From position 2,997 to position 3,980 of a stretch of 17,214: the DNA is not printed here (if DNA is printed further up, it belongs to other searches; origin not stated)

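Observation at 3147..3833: A presenilin/SPP homolog of only 228 aa carrying YD, GxGD and PAL motifs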

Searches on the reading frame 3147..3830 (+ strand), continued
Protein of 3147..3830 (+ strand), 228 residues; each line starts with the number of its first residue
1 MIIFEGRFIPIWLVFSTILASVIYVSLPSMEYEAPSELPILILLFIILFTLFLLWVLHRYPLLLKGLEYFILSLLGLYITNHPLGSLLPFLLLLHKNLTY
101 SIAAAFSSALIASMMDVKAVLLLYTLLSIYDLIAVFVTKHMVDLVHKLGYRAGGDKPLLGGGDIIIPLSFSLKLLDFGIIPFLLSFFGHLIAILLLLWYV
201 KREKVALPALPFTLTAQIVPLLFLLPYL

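Call 44: find_encoding_contigs(protein=P0016, flank=5000, max_places=2)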
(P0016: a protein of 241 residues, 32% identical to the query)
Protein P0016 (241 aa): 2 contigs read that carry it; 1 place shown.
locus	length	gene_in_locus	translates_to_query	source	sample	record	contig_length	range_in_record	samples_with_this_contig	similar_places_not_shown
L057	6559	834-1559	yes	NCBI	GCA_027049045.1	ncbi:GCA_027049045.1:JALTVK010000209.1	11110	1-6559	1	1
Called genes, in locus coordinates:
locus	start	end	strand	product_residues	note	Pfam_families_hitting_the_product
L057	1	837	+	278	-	?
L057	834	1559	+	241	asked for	-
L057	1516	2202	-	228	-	PF00696:AA_kinase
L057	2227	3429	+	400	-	PF03463:eRF1_1, PF18854:baeRF_family10, PF03464:eRF1_2, PF03465:eRF1_3, PF09723:Zn_ribbon_8 (weak)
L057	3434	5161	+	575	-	PF01702:TGT, PF14810:TGT_C2, PF01472:PUA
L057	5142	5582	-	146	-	PF03367:Zn_ribbon_ZPR1 (weak)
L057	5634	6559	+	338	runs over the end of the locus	-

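Call 45: find_encoding_contigs(protein=P0015, flank=5000, max_places=2)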
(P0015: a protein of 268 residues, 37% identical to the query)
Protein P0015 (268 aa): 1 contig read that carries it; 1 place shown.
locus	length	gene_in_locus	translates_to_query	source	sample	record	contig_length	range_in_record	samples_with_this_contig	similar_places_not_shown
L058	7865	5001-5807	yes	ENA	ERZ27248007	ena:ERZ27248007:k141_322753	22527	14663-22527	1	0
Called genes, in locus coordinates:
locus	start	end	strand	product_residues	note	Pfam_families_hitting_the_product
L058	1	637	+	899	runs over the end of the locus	PF01411:tRNA-synt_2c, PF02091:tRNA-synt_2e, PF07973:tRNA_SAD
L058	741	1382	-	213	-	-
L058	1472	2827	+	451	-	-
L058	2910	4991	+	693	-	PF14551:MCM_N, PF17207:MCM_OB, PF00493:MCM, PF07728:AAA_5, PF01078:Mg_chelatase (weak), PF17855:MCM_lid, PF21120:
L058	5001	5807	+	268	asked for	PF06550:SPP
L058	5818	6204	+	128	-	-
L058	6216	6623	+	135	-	PF01873:eIF-5_eIF-2B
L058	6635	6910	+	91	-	PF04242:DUF424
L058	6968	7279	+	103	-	PF01176:eIF-1a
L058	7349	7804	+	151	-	-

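Call 46: find_encoding_contigs(protein=P0006, flank=5000, max_places=2)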
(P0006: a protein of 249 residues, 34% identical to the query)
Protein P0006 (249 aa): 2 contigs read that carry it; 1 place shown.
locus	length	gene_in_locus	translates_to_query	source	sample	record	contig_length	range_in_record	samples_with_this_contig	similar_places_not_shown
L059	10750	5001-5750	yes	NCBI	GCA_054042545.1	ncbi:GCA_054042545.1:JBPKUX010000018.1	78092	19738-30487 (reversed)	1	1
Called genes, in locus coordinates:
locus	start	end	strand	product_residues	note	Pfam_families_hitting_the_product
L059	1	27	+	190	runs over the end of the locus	PF03167:UDG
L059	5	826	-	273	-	PF01458:SUFBD_core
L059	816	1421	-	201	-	PF02463:SMC_N (faint), PF13476:AAA_23 (weak), PF00005:ABC_tran, PF13304:AAA_21 (faint)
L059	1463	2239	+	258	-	PF02735:Ku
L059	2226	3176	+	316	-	PF01068:DNA_ligase_A_M, PF01331:mRNA_cap_enzyme (faint), PF09414:RNA_ligase, PF04679:DNA_ligase_A_C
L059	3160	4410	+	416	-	PF00919:UPF0004, PF04055:Radical_SAM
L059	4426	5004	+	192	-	PF20720:nSTAND3 (weak)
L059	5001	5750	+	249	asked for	PF06550:SPP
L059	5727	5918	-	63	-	-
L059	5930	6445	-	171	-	PF03367:Zn_ribbon_ZPR1, PF22794:jr-ZPR1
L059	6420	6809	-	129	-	PF04472:SepF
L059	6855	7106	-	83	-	PF03685:UPF0147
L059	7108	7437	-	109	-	PF01920:Prefoldin_2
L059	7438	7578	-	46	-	PF03604:Zn_ribbon_RPAB4 (weak)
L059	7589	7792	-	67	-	PF01780:Ribosomal_L37ae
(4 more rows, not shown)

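Call 47: find_encoding_contigs(protein=P0026, flank=5000, max_places=2)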
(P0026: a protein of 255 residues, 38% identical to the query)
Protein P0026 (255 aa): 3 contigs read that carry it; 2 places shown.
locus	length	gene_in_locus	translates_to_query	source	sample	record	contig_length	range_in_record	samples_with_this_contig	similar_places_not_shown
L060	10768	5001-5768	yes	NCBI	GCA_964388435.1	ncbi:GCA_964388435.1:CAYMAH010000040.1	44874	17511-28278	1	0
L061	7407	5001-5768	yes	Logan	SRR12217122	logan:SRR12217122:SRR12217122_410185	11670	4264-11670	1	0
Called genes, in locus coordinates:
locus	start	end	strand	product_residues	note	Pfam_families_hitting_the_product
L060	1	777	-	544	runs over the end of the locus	PF00118:Cpn60_TCP1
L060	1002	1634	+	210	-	-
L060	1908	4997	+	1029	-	PF17207:MCM_OB, PF00493:MCM, PF14890:Intein_splicing, PF14528:LAGLIDADG_3, PF00493:MCM, PF01078:Mg_chelatase (weak), PF17855:MCM_lid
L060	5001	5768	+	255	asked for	PF06550:SPP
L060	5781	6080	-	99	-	PF01176:eIF-1a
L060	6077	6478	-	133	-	PF01873:eIF-5_eIF-2B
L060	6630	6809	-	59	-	-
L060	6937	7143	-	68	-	PF04011:LemA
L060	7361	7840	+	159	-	PF21800:KH_KRR1_2nd, PF22891:KH_PNO1_2nd, PF00013:KH_1 (weak)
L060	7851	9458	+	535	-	PF02518:HATPase_c, PF13589:HATPase_c_3 (weak), PF09239:Topo-VIb_trans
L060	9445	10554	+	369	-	PF04406:TP6A_N, PF20768:Topo_VI_alpha, PF21180:TOP6A-Spo11_Toprim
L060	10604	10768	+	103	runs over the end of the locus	PF00085:Thioredoxin, PF14595:Thioredoxin_9, PF13098:Thioredoxin_2, PF13905:Thioredoxin_8 (faint)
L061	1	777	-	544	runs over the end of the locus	PF00118:Cpn60_TCP1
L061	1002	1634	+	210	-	-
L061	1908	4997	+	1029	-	PF17207:MCM_OB, PF00493:MCM, PF14890:Intein_splicing, PF14528:LAGLIDADG_3, PF00493:MCM, PF01078:Mg_chelatase (weak), PF17855:MCM_lid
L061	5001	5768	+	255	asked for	PF06550:SPP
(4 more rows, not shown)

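Call 52: find_homologous_proteins(query=A3, max_evalue=0.00001)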
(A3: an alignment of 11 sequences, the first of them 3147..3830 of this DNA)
Query A3 (11 sequences) (228 aa, profile of the alignment): 142 proteins with E <= 0.00001 among 8000 candidates; the best 120 are listed.
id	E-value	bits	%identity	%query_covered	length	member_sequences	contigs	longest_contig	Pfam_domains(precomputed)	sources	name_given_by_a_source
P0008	5.2e-79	283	28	68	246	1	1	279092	PF06550.16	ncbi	-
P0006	7.8e-78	280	34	61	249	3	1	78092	PF06550.16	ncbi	-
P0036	2.0e-68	249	30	57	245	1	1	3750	PF06550.16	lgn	-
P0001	1.3e-61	226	100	100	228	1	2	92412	-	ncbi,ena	-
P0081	1.7e-61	226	33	73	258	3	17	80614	PF06550.16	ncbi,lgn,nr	ncbi:MAG: hypothetical protein PWP76_547 [Candidatus Diapherotrites archaeon]|nr:hypothetical protei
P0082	5.2e-53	198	38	51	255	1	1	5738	PF06550.16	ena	-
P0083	1.2e-51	194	36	52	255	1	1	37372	PF06550.16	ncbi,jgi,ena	-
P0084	7.6e-51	191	33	51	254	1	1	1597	PF06550.16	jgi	jgi:presenilin-like A22 family membrane protease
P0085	2.9e-49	186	31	52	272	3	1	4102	PF06550.16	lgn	-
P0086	4.7e-49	185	32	52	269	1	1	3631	PF06550.16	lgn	-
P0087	1.5e-48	184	32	52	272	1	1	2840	PF06550.16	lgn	-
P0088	1.6e-46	177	34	57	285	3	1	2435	PF06550.16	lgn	-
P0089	8.7e-46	175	34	81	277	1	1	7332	PF06550.16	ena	-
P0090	1.4e-45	174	39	40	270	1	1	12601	PF06550.16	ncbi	ncbi:MAG: presenilin family intramembrane aspartyl protease [archaeon]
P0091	1.8e-44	170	41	35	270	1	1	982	PF06550.16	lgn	-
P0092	9.5e-44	168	39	50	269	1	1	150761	PF06550.16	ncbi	ncbi:MAG: presenilin family intramembrane aspartyl protease [Candidatus Altiarchaeota archaeon]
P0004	1.0e-43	168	34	57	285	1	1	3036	PF06550.16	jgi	jgi:presenilin-like A22 family membrane protease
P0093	3.1e-43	166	33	51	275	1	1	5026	PF06550.16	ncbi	-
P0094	3.7e-43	166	32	42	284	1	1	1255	PF06550.16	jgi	jgi:presenilin-like A22 family membrane protease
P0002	5.9e-43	165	29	86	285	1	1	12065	PF06550.16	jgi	jgi:presenilin-like A22 family membrane protease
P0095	9.9e-43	165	33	52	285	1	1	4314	PF06550.16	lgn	-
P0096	1.8e-42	164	34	46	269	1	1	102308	PF06550.16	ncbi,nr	ncbi:MAG: hypothetical protein GF416_00585 [Candidatus Altiarchaeales archaeon]|nr:hypothetical prot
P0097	5.1e-42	162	32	55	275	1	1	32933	PF06550.16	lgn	-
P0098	6.3e-42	162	35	60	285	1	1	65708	PF06550.16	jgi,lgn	jgi:presenilin-like A22 family membrane protease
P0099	1.7e-41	161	39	38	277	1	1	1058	PF06550.16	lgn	-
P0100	2.1e-41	160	30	87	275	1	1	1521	PF06550.16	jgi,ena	-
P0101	4.2e-41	159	37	47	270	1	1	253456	PF06550.16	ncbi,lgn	-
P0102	8.1e-41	158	26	52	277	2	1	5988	PF06550.16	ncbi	ncbi:MAG: presenilin family intramembrane aspartyl protease [Candidatus Aenigmatarchaeota archaeon]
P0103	1.1e-40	158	35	51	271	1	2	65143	PF06550.16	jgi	-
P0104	2.0e-40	157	29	79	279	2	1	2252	PF06550.16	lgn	-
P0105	2.1e-40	157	32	57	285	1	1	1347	PF06550.16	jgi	jgi:presenilin-like A22 family membrane protease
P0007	3.1e-40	156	33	48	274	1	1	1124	PF06550.16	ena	-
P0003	4.3e-40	156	35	57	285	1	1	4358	PF06550.16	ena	-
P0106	6.5e-40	155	35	51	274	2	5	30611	PF06550.16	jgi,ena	-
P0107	9.5e-40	155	38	36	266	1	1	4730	PF06550.16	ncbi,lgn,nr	ncbi:hypothetical protein HY500_03280 [Candidatus Woesearchaeota archaeon]|nr:hypothetical protein [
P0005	1.0e-39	155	37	57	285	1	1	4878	PF06550.16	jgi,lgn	jgi:presenilin-like A22 family membrane protease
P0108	2.3e-39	154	27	51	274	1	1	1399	PF06550.16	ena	-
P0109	4.2e-39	153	39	52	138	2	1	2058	PF06550.16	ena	-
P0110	6.4e-39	152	39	37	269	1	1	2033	PF06550.16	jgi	jgi:presenilin-like A22 family membrane protease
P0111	7.1e-39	152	33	51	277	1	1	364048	PF06550.16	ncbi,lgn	-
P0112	7.7e-39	152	32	50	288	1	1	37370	PF06550.16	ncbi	-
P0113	7.8e-39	152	35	40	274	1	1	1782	PF06550.16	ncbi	-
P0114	7.9e-39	152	27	87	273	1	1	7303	PF06550.16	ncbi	-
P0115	1.3e-38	151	34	53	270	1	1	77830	PF06550.16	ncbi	ncbi:MAG: presenilin family intramembrane aspartyl protease [Candidatus Altiarchaeota archaeon]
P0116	1.3e-38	151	33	52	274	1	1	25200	PF06550.16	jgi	-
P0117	1.5e-38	151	40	41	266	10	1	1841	PF06550.16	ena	-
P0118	1.8e-38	151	31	52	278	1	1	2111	PF06550.16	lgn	-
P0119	1.9e-38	151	34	60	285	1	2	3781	PF06550.16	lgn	-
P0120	2.8e-38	150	30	51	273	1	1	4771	PF06550.16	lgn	-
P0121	3.7e-38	150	33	52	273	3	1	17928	PF06550.16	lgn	-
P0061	4.3e-38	149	39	37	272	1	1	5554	PF06550.16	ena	-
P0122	8.9e-38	148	33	46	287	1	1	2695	PF06550.16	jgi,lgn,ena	-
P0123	2.2e-37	147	32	61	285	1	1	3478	PF06550.16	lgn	-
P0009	2.4e-37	147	43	40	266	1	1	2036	PF06550.16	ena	-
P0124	2.7e-37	147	30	51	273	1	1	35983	PF06550.16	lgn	-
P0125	3.0e-37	147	35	52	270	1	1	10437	PF06550.16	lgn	-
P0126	1.1e-36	145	31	80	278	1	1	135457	PF06550.16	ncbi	-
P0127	4.3e-36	143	28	52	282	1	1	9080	PF06550.16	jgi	jgi:presenilin-like A22 family membrane protease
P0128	1.4e-35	141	32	53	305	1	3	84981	PF06550.16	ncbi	-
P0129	1.7e-35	141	42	44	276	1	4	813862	PF06550.16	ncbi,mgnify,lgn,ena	ncbi:MAG: presenilin family intramembrane aspartyl protease [Nanoarchaeota archaeon]|mgnify:CR=1 FL=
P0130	2.2e-35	141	34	46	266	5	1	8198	PF06550.16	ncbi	-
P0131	2.9e-35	140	27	87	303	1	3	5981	PF06550.16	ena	-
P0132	3.3e-35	140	43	30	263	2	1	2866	PF06550.16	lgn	-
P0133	6.8e-35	139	35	47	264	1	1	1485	PF06550.16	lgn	-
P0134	7.1e-35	139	32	51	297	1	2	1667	PF06550.16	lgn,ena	-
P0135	2.6e-34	137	26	38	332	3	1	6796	PF06550.16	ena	-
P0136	3.1e-34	137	32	37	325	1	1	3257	PF06550.16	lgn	-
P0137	3.6e-34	137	35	52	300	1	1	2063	PF06550.16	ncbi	ncbi:MAG: presenilin family intramembrane aspartyl protease [archaeon]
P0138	7.1e-34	136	34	51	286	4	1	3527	PF06550.16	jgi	jgi:presenilin-like A22 family membrane protease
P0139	2.0e-33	134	29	54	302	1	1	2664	PF06550.16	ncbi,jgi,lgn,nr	ncbi:MAG: hypothetical protein HQ536_04155 [Parcubacteria group bacterium]|nr:hypothetical protein [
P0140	2.1e-33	134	25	80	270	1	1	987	PF06550.16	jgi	-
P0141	2.3e-33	134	28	56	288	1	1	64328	PF06550.16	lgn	-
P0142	4.4e-33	133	34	51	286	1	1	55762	PF06550.16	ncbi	ncbi:MAG: presenilin family intramembrane aspartyl protease [Candidatus Diapherotrites archaeon]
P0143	1.0e-32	132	29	28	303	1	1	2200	PF06550.16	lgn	-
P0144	8.1e-32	129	32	40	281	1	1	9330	PF06550.16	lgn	-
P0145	1.0e-31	129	29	63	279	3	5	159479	PF06550.16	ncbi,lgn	ncbi:MAG: presenilin family intramembrane aspartyl protease [Candidatus Hadarchaeales archaeon]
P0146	1.4e-31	128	34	60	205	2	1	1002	PF06550.16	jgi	jgi:presenilin-like A22 family membrane protease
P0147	2.3e-31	127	34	36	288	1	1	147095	PF06550.16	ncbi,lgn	-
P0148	2.3e-31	127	31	40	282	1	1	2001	PF06550.16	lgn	-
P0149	4.4e-31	126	32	51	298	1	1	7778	PF06550.16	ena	-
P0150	7.8e-31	126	41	25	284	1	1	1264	PF06550.16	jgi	jgi:presenilin-like A22 family membrane protease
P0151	8.9e-31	125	33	40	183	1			PF06550.16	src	-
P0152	4.8e-30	123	32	52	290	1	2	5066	PF06550.16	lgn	-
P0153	5.0e-30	123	31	48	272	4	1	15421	PF06550.16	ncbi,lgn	ncbi:MAG: presenilin family intramembrane aspartyl protease [Candidatus Aenigmatarchaeota archaeon]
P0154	6.2e-30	123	26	41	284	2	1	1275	PF06550.16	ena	-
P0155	1.0e-29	122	35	62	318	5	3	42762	PF06550.16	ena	-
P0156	1.2e-29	122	33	53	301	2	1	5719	PF06550.16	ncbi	-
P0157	1.2e-29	122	29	42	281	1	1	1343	PF06550.16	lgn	-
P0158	1.4e-29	122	32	38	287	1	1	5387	PF06550.16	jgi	jgi:presenilin-like A22 family membrane protease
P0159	4.9e-29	120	29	40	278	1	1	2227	PF06550.16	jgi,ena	-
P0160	5.6e-29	120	35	24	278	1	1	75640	PF06550.16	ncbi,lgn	-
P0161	8.6e-29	119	35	24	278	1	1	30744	PF06550.16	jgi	-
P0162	9.1e-29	119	35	24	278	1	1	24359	PF06550.16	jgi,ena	-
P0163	2.8e-28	117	28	37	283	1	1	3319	PF06550.16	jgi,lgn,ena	-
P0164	3.4e-28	117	30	51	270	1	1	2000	PF06550.16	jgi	-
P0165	4.0e-28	117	28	42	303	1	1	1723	PF06550.16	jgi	jgi:presenilin-like A22 family membrane protease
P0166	4.7e-28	117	48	14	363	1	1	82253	PF06550.16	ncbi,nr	ncbi:MAG: hypothetical protein KGH53_00860 [Candidatus Micrarchaeota archaeon]|nr:hypothetical prote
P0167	7.5e-28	116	26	56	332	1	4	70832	PF06550.16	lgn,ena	-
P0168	8.8e-28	116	32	30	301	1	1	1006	PF06550.16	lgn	-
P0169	2.1e-27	114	28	42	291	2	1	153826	PF06550.16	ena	-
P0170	4.0e-27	113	40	19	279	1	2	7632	PF06550.16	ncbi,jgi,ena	-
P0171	3.5e-26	110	45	25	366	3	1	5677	PF06550.16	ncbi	-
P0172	6.8e-26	109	60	4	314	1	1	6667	PF06550.16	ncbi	-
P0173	7.9e-26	109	60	4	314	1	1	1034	PF06550.16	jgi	-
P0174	9.0e-26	109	60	4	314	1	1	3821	PF06550.16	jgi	jgi:presenilin-like A22 family membrane protease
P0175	4.3e-25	107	28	81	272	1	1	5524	PF06550.16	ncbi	-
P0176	1.5e-24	105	28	45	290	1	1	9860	PF06550.16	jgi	jgi:presenilin-like A22 family membrane protease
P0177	1.8e-24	105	28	45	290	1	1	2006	PF06550.16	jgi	jgi:presenilin-like A22 family membrane protease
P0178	2.4e-24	104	42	25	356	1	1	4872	PF06550.16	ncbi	-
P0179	2.4e-23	101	37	19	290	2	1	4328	PF06550.16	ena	-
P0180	2.8e-23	101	39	45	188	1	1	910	PF06550.16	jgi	-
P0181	4.0e-23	100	31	27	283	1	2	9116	PF06550.16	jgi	jgi:presenilin-like A22 family membrane protease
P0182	7.4e-23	100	35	27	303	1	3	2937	PF06550.16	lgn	-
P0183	1.1e-22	99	41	14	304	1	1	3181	PF04258.19,PF06550.16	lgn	-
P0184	1.3e-22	99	35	26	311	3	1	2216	PF06550.16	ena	-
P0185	2.2e-22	98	24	47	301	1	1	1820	PF04258.19,PF06550.16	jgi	jgi:presenilin-like A22 family membrane protease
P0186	3.6e-22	97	27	38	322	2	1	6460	PF06550.16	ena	-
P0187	4.0e-22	97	41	13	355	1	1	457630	PF06550.16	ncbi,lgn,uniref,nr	ncbi:presenilin family intramembrane aspartyl protease PSH [Natronorubrum texcoconense]|uniref:Prese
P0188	2.8e-21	94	40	20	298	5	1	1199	PF06550.16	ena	-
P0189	3.6e-20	91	47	8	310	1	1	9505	PF04258.19,PF06550.16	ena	-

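Call 61: search_solved_structures(query=A5, max_evalue=1, show_alignments=1)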
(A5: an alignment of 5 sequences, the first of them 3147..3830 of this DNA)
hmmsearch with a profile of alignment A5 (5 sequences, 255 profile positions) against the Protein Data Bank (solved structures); distinct sequences matched with E-value up to 1: 6.
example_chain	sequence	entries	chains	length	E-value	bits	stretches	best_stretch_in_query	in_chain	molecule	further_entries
4hyc_A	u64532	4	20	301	1.3e-15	60.9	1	11-224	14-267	Putative uncharacterized protein | Uncharacterized protein PSH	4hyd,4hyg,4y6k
2kr6_A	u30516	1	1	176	0.0036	20.2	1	205-243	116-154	Presenilin-1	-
6iyc_B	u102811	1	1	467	0.026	17.3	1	206-243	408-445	Presenilin-1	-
5a63_B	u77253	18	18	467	0.026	17.3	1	206-243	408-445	Presenilin-1 | Presenilin-1 CTF12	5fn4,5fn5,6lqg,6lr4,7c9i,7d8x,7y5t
8x52_B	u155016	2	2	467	0.057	16.2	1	207-243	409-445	Presenilin-1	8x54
6idf_B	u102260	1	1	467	0.075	15.8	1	207-243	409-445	Presenilin-1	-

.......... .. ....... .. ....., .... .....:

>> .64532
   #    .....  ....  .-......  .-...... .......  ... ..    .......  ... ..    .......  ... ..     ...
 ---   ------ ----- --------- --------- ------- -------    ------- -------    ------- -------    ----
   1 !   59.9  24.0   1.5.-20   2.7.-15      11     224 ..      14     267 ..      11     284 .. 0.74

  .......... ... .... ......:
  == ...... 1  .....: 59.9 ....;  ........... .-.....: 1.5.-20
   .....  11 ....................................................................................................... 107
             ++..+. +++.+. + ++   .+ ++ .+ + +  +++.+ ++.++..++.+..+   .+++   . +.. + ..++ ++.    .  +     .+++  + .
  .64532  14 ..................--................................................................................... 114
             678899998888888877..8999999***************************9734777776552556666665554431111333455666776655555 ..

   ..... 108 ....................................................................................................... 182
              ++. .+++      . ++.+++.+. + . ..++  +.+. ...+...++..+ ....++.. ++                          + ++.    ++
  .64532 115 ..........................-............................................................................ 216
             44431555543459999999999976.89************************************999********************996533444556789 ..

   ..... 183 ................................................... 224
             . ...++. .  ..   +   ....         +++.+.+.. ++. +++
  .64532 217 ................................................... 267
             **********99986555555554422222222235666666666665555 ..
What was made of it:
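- On Presenilin/SPP-type GxGD intramembrane aspartyl proteases (MEROPS A22; Pfam PF06550 archaeal branch): The ortholog profile matches the PS1 PAL/TM9 region (call 61)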

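Call 62: search_protein_families(library=pfam, alignment_id=A5, max_evalue=0.01)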
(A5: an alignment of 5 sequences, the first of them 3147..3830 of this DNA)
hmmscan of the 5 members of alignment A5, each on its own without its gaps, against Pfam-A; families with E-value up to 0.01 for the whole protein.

A. member 1, window:3147-3830:+ (228 aa): 1 family
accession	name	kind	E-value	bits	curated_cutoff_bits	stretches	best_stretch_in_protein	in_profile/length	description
PF06550.16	SPP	-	0.00028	20.9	23.9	1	106-145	125-164/283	Signal-peptide peptidase, presenilin aspartyl protease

B. families by the number of members that match (of 5 scanned): 2 families
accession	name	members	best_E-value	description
PF06550.16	SPP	5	1.9e-12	Signal-peptide peptidase, presenilin aspartyl protease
PF04258.18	Peptidase_A22B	1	0.0015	Signal peptide peptidase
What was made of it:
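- On Eukaryotic-type signal peptide peptidase (Pfam PF04258, A22B): Only one of the five orthologs has a weak hit, E = 0.0015 (call 62)
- All five orthologs match PF06550 at E <= 0.01, best 1.9e-12 (call 62).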
